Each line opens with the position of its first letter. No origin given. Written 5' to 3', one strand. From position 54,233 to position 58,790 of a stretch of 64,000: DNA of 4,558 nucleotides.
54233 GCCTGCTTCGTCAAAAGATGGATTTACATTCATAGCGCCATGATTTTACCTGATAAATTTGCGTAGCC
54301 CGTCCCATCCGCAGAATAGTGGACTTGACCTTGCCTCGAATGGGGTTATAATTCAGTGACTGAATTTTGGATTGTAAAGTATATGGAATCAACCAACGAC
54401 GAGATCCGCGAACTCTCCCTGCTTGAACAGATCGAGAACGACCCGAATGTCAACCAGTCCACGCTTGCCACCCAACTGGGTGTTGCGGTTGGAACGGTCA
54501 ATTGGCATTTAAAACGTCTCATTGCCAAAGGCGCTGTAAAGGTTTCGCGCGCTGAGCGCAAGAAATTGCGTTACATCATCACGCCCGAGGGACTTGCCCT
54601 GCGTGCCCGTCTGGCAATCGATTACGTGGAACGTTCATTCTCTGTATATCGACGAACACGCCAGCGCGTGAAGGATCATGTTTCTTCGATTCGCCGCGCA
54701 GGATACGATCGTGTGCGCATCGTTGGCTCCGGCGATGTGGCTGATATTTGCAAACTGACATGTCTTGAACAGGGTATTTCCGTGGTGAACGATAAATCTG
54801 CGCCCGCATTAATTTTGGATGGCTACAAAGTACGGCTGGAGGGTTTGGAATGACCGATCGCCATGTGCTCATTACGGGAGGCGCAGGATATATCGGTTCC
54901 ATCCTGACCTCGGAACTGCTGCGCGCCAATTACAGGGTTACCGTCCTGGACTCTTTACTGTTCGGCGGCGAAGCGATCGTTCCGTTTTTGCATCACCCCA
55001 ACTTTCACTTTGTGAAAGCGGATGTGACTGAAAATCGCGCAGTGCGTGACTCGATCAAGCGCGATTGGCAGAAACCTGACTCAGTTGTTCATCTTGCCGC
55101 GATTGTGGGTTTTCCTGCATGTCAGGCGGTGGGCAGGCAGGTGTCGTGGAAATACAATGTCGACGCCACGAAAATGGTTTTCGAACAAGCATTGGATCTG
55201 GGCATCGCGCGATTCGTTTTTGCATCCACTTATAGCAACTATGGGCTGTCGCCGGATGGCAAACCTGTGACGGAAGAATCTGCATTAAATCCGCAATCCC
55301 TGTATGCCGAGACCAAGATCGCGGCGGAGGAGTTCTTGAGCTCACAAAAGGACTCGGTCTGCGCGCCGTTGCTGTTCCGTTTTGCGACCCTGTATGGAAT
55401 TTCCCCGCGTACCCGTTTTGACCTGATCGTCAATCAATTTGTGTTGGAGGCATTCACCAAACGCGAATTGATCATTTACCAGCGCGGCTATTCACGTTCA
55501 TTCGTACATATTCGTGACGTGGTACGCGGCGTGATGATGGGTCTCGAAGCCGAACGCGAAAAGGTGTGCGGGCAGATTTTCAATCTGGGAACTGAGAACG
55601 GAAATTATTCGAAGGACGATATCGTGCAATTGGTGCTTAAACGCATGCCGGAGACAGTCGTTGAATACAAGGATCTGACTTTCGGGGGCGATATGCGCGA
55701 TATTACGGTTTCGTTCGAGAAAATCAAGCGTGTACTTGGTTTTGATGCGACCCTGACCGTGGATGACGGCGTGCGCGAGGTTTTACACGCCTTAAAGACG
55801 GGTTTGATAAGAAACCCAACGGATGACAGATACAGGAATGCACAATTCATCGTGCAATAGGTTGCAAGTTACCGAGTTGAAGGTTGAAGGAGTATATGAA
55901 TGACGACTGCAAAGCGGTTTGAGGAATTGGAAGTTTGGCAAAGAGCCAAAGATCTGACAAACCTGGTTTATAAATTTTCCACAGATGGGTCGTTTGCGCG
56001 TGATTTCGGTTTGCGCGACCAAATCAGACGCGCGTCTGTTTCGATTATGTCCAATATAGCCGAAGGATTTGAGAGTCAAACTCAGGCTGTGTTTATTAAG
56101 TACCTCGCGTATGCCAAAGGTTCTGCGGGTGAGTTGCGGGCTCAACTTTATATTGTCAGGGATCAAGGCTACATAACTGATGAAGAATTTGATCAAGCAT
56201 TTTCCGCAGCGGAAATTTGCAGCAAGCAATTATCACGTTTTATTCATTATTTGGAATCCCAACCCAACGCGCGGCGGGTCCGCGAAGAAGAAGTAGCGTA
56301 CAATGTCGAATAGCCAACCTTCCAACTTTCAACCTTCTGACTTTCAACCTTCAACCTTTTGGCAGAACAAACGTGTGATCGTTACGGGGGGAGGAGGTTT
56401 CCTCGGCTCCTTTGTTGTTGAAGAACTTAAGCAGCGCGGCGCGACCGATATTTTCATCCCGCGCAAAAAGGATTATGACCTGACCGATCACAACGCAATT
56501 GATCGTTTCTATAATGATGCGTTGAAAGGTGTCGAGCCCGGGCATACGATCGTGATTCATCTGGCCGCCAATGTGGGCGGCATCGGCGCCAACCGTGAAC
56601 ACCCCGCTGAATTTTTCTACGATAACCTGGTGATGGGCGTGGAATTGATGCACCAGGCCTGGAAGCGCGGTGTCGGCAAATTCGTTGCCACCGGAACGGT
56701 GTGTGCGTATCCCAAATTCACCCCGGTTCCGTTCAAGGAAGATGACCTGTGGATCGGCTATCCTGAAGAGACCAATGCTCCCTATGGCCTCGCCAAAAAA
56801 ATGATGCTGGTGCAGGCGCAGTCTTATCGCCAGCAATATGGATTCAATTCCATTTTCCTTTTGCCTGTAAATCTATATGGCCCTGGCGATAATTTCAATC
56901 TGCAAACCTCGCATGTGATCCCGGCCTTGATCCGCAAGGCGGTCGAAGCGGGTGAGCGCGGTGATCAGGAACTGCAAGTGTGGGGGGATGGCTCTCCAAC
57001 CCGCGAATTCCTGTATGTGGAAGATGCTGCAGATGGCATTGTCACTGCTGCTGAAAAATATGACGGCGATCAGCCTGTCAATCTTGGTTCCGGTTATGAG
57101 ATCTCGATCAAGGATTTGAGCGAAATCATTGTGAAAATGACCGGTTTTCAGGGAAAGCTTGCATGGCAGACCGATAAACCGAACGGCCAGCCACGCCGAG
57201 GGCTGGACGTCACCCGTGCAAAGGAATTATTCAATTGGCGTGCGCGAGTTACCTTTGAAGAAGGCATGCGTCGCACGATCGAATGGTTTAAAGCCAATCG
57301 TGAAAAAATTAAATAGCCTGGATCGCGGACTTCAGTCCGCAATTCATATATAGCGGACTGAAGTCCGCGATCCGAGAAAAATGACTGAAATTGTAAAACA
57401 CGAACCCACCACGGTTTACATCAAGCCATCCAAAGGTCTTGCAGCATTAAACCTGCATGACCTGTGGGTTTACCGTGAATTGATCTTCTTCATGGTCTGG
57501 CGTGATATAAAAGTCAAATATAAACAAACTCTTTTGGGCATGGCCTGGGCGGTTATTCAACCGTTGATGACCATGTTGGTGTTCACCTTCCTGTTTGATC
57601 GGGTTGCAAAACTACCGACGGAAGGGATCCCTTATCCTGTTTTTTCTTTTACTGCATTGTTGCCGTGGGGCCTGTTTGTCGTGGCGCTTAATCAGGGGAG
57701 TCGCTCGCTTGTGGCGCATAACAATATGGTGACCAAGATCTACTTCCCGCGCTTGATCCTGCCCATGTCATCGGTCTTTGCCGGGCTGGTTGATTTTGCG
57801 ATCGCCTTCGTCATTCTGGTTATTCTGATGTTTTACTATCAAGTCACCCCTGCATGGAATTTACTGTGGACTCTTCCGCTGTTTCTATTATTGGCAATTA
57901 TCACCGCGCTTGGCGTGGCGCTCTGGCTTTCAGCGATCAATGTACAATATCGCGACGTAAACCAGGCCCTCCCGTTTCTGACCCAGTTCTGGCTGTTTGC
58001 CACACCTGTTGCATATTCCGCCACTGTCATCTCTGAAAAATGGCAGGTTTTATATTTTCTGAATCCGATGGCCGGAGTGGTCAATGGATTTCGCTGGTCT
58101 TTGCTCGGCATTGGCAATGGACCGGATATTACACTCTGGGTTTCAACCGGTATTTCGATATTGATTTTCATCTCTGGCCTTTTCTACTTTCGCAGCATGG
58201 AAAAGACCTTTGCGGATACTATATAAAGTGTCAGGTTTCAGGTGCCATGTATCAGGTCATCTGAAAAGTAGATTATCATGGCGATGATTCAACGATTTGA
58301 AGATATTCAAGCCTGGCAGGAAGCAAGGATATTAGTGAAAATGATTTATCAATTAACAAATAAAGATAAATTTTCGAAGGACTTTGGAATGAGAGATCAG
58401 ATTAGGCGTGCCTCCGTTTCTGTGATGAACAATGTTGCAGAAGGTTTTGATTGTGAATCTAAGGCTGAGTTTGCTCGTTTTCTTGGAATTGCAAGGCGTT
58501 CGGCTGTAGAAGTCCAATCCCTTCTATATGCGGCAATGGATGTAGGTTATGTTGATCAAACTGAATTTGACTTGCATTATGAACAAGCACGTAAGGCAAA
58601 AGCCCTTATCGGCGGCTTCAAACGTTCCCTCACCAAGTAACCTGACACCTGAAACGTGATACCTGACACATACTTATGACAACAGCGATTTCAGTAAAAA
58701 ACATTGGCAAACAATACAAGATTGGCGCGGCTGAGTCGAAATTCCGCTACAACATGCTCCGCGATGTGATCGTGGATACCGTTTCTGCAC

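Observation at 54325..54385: Second regulator paralog with its own near-consensus promoter and palindrome, sharing half-sites with the first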

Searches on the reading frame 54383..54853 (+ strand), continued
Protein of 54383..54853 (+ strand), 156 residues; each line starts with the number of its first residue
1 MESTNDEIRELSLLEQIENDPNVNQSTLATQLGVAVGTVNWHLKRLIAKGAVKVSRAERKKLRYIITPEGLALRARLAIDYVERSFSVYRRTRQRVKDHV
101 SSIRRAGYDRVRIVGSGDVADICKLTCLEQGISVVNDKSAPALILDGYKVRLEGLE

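Call 59: fold_search(model_id=the predicted structure, library=pdb)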
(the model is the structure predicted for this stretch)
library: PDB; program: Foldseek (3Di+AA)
matches with E <= 10: 1632; with E <= 0.001: 9
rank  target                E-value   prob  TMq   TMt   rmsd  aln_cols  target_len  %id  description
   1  3k0l_A                4.3e-04  1.00  0.43  0.48   2.8        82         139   18  Crystal Structure of Putative MarR Family Transcriptional Regulator from Acinetobacter sp. ADP (released 2009-10-13)
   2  4rgu_B                4.9e-04  1.00  0.43  0.46   2.9        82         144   18  Crystal Structure of Putative MarR Family Transcriptional Regulator HcaR from Acinetobacter sp. ADP complexed with fer (released 2015-03-04)
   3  4rgx_A                5.5e-04  1.00  0.44  0.48   2.7        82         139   18  Crystal Structure of Putative MarR Family Transcriptional Regulator HcaR from Acinetobacter sp. ADP complexed with 3,4 (released 2015-03-04)
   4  3bj6_B                5.5e-04  1.00  0.44  0.45   8.6       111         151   14  Crystal structure of MarR family transcription regulator SP03579 (released 2007-12-18)
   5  3bj6_A                5.5e-04  1.00  0.44  0.45   8.6       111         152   14  Crystal structure of MarR family transcription regulator SP03579 (released 2007-12-18)
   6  4rgu_A                6.7e-04  1.00  0.42  0.46   3.0        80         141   19  Crystal Structure of Putative MarR Family Transcriptional Regulator HcaR from Acinetobacter sp. ADP complexed with fer (released 2015-03-04)
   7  4fht_B                7.2e-04  1.00  0.44  0.48   1.6        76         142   21  Crystal Structure of the PcaV transcriptional regulator from Streptomyces coelicolor in complex with its natural ligan (released 2013-04-24)
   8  3k0l_B                8.6e-04  1.00  0.42  0.47   2.8        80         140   19  Crystal Structure of Putative MarR Family Transcriptional Regulator from Acinetobacter sp. ADP (released 2009-10-13)
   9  4rgr_A                9.2e-04  1.00  0.44  0.48   2.7        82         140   18  Crystal Structure of Putative MarR Family Transcriptional Regulator HcaR from Acinetobacter sp. ADP (released 2015-03-04)
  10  6jbx_B                1.1e-03  1.00  0.41  0.44   3.6        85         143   27  Crystal structure of Streptococcus pneumoniae FabT in complex with DNA (released 2019-07-24)
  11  6jbx_A                1.3e-03  1.00  0.40  0.42   3.5        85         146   28  Crystal structure of Streptococcus pneumoniae FabT in complex with DNA (released 2019-07-24)
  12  3s2w_H                1.3e-03  1.00  0.41  0.46   2.8        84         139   24  The crystal structure of a MarR transcriptional regulator from Methanosarcina mazei Go1 (released 2011-06-22)
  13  4g9y                  1.3e-03  1.00  0.44  0.50   7.0       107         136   19  Crystal Structure of the PcaV transcriptional regulator from Streptomyces coelicolor (released 2013-06-05)
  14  3bpx_B                1.5e-03  1.00  0.36  0.40   9.3       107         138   21  Crystal Structure of MarR (released 2008-05-20)
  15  5yi3_B                1.6e-03  1.00  0.44  0.47   3.2        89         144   18  Structure of Lactococcus lactis ZitR, C30S mutant in complex with DNA (released 2017-12-06)
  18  4fht_A                1.7e-03  1.00  0.44  0.48   1.7        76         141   21  Crystal Structure of the PcaV transcriptional regulator from Streptomyces coelicolor in complex with its natural ligan (released 2013-04-24)
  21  1lnw_A                2.2e-03  1.00  0.44  0.48   1.7        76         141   17  CRYSTAL STRUCTURE OF THE MEXR REPRESSOR OF THE MEXAB-OPRM MULTIDRUG EFFLUX OPERON OF PSEUDOMONAS AERUGINOSA (released 2002-09-11)
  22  1lnw_D                2.4e-03  1.00  0.41  0.46   1.8        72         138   18  CRYSTAL STRUCTURE OF THE MEXR REPRESSOR OF THE MEXAB-OPRM MULTIDRUG EFFLUX OPERON OF PSEUDOMONAS AERUGINOSA (released 2002-09-11)
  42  1lnw_G                4.0e-03  1.00  0.39  0.46   1.7        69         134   19  CRYSTAL STRUCTURE OF THE MEXR REPRESSOR OF THE MEXAB-OPRM MULTIDRUG EFFLUX OPERON OF PSEUDOMONAS AERUGINOSA (released 2002-09-11)
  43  1lnw_H                4.0e-03  1.00  0.42  0.46   2.0        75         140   17  CRYSTAL STRUCTURE OF THE MEXR REPRESSOR OF THE MEXAB-OPRM MULTIDRUG EFFLUX OPERON OF PSEUDOMONAS AERUGINOSA (released 2002-09-11)
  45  1lnw_F                4.0e-03  1.00  0.39  0.46   3.1        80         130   21  CRYSTAL STRUCTURE OF THE MEXR REPRESSOR OF THE MEXAB-OPRM MULTIDRUG EFFLUX OPERON OF PSEUDOMONAS AERUGINOSA (released 2002-09-11)
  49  1lj9_A                4.2e-03  1.00  0.43  0.47   2.0        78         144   18  The crystal structure of the transcriptional regulator SlyA (released 2003-01-21)
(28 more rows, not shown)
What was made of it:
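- On MarR family: The top 50 Foldseek hits are mainly MarR proteins (call 59).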

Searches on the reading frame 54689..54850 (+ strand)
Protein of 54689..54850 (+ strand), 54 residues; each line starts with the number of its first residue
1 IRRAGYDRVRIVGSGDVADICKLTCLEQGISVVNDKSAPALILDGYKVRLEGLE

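Call 72: predict_structure(protein=window:54689-54850:+)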
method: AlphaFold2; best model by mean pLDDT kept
length: 54 residues; sequences in the alignment: 1
mean_pLDDT: 63.5   pTM: 0.48
mean pLDDT of the five models: 63.5, 58.2, 56.0, 54.3, 53.9
residues with pLDDT >= 90: 0; 70-90: 20; 50-70: 27; < 50: 7
segments of 3 or more residues with pLDDT < 50: 37-39
pLDDT, mean of each block of 10 residues (from residue 1): 62 73 78 56 53 52
secondary structure, 60 per line:
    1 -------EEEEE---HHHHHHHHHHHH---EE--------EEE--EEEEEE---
elements in order: E8-12 H16-27 E41-43 E46-51
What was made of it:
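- Tried and rejected: C-terminal module: a single-sequence AF2 model of residues 103-156 reached only pLDDT 63.5 (call 72), so I did not run a fold search on it.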

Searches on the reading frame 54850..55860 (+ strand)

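Call 11: search_protein_families(library=pfam, proteins=[window:54850-55860:+], max_evalue=0.01)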
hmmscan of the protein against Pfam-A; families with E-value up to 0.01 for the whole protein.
window:54850-55860:+ (336 aa): 10 families
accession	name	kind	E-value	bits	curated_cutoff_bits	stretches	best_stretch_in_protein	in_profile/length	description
PF01370.27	Epimerase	-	9.3e-39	133.7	20.9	1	6-247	1-240/240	NAD dependent epimerase/dehydratase family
PF16363.11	GDP_Man_Dehyd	-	1.3e-26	94.3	27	1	7-310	1-331/332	GDP-mannose 4,6 dehydratase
PF04321.23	RmlD_sub_bind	-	1.3e-14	54.4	27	1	5-234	2-202/287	RmlD substrate binding domain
PF01073.25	3Beta_HSD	-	4.1e-13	49.4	22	1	7-168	1-162/280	3-beta hydroxysteroid dehydrogenase/isomerase family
PF02719.21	Polysacc_synt_2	-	7.1e-09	35.7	20.2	1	6-127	1-128/293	Polysaccharide biosynthesis protein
PF07993.18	NAD_binding_4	-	1.9e-08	34.2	20.1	1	51-183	62-209/258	Male sterility protein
PF00106.31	adh_short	-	7.8e-05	22.7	26.6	1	5-86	2-88/195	short chain dehydrogenase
PF13460.12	NAD_binding_10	-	0.00021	21.6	27.2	1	10-164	1-132/184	NAD(P)H-binding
PF03435.24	Sacchrp_dh_NADP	-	0.0011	19.7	25.1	1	7-85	2-78/129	Saccharopine dehydrogenase NADP binding domain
PF05368.20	NmrA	-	0.0085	16.2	27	0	3-127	2-107/298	NmrA-like family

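Call 13: search_protein_families(library=ncbifam, proteins=[window:54850-55860:+], max_evalue=0.001)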
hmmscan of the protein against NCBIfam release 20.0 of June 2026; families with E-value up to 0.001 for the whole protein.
window:54850-55860:+ (336 aa): 32 families (the best 25 are shown)
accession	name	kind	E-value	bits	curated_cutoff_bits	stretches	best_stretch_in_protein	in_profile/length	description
TIGR01179.1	galE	equivalog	4.1e-33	114.6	262.3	1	6-303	2-312/332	UDP-glucose 4-epimerase GalE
TIGR01181.1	dTDP_gluc_dehyt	equivalog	9.6e-28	97.2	365.1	1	6-311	2-307/321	dTDP-glucose 4,6-dehydratase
TIGR04180.1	EDH_00030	hypoth_equivalog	4.8e-25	88.2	475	1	6-270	1-260/297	NAD-dependent 4,6-dehydratase LegB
TIGR02197.1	heptose_epim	equivalog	6.4e-20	71.5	274.6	1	6-277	1-272/316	ADP-glyceromanno-heptose 6-epimerase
NF007956.0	PRK10675.1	subfamily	2.4e-17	63.1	394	1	5-165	2-162/338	UDP-glucose 4-epimerase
NF043036.1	ErythonDh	equivalog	1.8e-16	60.3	325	1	5-164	2-161/321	D-erythronate dehydrogenase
NF008872.0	PRK11908.1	equivalog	2.3e-16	59.8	294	2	5-146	3-137/349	bifunctional UDP-4-keto-pentose/UDP-xylose synthase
NF007582.0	PRK10217.1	equivalog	3.3e-14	52.8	698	1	4-312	2-328/355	dTDP-glucose 4,6-dehydratase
TIGR01214.1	rmlD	equivalog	9.3e-14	51.2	224.05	1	6-190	2-159/285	dTDP-4-dehydrorhamnose reductase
TIGR03466.1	HpnA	hypoth_equivalog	1.5e-12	47.1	367.65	1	5-273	2-257/327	hopanoid-associated sugar epimerase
NF011728.1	PRK15181.1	equivalog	1.3e-11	44.1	760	1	4-312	16-334/348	Vi polysaccharide biosynthesis UDP-N-acetylglucosaminuronic acid C-4 epimerase TviC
NF005998.1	PRK08125.1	equivalog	3.1e-11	42.4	777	1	4-137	316-442/649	bifunctional UDP-4-amino-4-deoxy-L-arabinose formyltransferase/UDP-glucuronic acid oxidase ArnA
NF007490.0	PRK10084.1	subfamily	6.5e-11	41.8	649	1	6-312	3-331/361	dTDP-glucose 4,6-dehydratase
NF041293.1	G6PDh_Azf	equivalog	3e-10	40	400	1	3-128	2-116/252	NAD-dependent glucose-6-phosphate dehydrogenase Azf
NF042423.1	oxyalk_red_Shew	equivalog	1.3e-08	34.3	580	1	4-168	9-161/331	2-alkyl-3-oxoalkanoate reductase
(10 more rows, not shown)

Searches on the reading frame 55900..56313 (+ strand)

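Call 12: search_protein_families(library=pfam, proteins=[window:55900-56313:+], max_evalue=0.001)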
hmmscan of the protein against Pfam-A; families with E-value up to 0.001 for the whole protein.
window:55900-56313:+ (137 aa): 1 family
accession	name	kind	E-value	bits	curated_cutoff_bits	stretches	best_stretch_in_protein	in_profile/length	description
PF05635.17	23S_rRNA_IVP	-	7.2e-34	116.6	33.8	1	8-112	1-105/106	23S rRNA-intervening sequence protein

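Call 13: search_protein_families(library=ncbifam, proteins=[window:55900-56313:+], max_evalue=0.001)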
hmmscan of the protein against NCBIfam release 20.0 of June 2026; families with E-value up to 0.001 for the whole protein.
window:55900-56313:+ (137 aa): 3 families
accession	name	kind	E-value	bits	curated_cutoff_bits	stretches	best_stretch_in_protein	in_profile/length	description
TIGR02436.1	TIGR02436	subfamily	7.6e-32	109.8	24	1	12-118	1-108/109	four helix bundle protein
NF008912.0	PRK12275.1-6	subfamily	9.3e-30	103.1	124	1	6-120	2-113/117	hypothetical protein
NF008911.0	PRK12275.1-2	subfamily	1.7e-22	80.1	137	1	6-119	3-116/118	hypothetical protein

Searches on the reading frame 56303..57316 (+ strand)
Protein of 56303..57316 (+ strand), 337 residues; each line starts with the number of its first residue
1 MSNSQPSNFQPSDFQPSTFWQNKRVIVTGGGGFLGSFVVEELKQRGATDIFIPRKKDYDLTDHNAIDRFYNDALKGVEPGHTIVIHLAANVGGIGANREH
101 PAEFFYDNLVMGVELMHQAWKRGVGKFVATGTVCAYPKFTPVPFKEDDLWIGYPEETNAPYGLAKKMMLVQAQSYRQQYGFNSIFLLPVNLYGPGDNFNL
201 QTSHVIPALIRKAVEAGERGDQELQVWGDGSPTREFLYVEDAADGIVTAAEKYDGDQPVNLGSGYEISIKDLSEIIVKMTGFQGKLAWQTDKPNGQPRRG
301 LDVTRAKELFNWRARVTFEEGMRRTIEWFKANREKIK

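Call 12: search_protein_families(library=pfam, proteins=[window:56303-57316:+], max_evalue=0.001)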
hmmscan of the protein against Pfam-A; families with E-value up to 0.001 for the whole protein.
window:56303-57316:+ (337 aa): 4 families
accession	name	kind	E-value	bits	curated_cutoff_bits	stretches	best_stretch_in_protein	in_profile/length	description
PF01370.27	Epimerase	-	1.4e-52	178.9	20.9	1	25-262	1-240/240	NAD dependent epimerase/dehydratase family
PF16363.11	GDP_Man_Dehyd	-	5.2e-25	89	27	1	27-325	2-332/332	GDP-mannose 4,6 dehydratase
PF01073.25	3Beta_HSD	-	2.5e-06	27.2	22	1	26-256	1-235/280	3-beta hydroxysteroid dehydrogenase/isomerase family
PF02719.21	Polysacc_synt_2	-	2.7e-05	24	20.2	0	25-62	1-38/293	Polysaccharide biosynthesis protein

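Call 13: search_protein_families(library=ncbifam, proteins=[window:56303-57316:+], max_evalue=0.001)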
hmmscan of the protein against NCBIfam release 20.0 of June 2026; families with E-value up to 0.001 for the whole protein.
window:56303-57316:+ (337 aa): 16 families
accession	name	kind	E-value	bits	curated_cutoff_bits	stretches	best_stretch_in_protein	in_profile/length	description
NF047922.1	GDPFucSynFcl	equivalog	1.4e-88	297.3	500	1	22-335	2-307/308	GDP-L-fucose synthase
TIGR01181.1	dTDP_gluc_dehyt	equivalog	2.4e-25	89.3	365.1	1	72-335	63-317/321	dTDP-glucose 4,6-dehydratase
TIGR04180.1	EDH_00030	hypoth_equivalog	3.9e-25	88.5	475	1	25-314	1-294/297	NAD-dependent 4,6-dehydratase LegB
TIGR01179.1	galE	equivalog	3.2e-24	85.4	262.3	1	24-334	1-330/332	UDP-glucose 4-epimerase GalE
NF007490.0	PRK10084.1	subfamily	8.1e-18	64.5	649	1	158-335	164-340/361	dTDP-glucose 4,6-dehydratase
NF042422.1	oxyalk_red_OleD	equivalog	1.3e-15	57.6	580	1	24-257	2-222/329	2-alkyl-3-oxoalkanoate reductase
TIGR02197.1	heptose_epim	equivalog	8.2e-14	51.5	274.6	1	25-330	1-314/316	ADP-glyceromanno-heptose 6-epimerase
NF007582.0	PRK10217.1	equivalog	1.4e-13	50.7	698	1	147-334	145-336/355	dTDP-glucose 4,6-dehydratase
NF007956.0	PRK10675.1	subfamily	3.5e-12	46.1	394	1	83-330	76-330/338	UDP-glucose 4-epimerase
TIGR02622.1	CDP_4_6_dhtase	equivalog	4.7e-12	45.7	278.45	1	19-332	1-333/352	CDP-glucose 4,6-dehydratase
NF011728.1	PRK15181.1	equivalog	2.3e-10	40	760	1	91-329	100-337/348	Vi polysaccharide biosynthesis UDP-N-acetylglucosaminuronic acid C-4 epimerase TviC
NF042423.1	oxyalk_red_Shew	equivalog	1.5e-08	34.1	580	1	22-269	8-240/331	2-alkyl-3-oxoalkanoate reductase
TIGR03466.1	HpnA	hypoth_equivalog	1.5e-08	33.9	367.65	1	24-206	2-185/327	hopanoid-associated sugar epimerase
NF008360.0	PRK11150.1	equivalog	3.1e-06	26.6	452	1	25-279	2-253/310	ADP-glyceromanno-heptose 6-epimerase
NF008872.0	PRK11908.1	equivalog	6e-05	22.2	294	0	149-280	137-271/349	bifunctional UDP-4-keto-pentose/UDP-xylose synthase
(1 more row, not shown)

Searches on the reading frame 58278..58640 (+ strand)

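Call 12: search_protein_families(library=pfam, proteins=[window:58278-58640:+], max_evalue=0.001)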
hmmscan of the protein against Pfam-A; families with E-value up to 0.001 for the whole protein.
window:58278-58640:+ (120 aa): 1 family
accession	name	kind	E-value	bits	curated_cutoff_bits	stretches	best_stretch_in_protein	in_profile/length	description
PF05635.17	23S_rRNA_IVP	-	1.1e-31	109.6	33.8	1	8-112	1-105/106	23S rRNA-intervening sequence protein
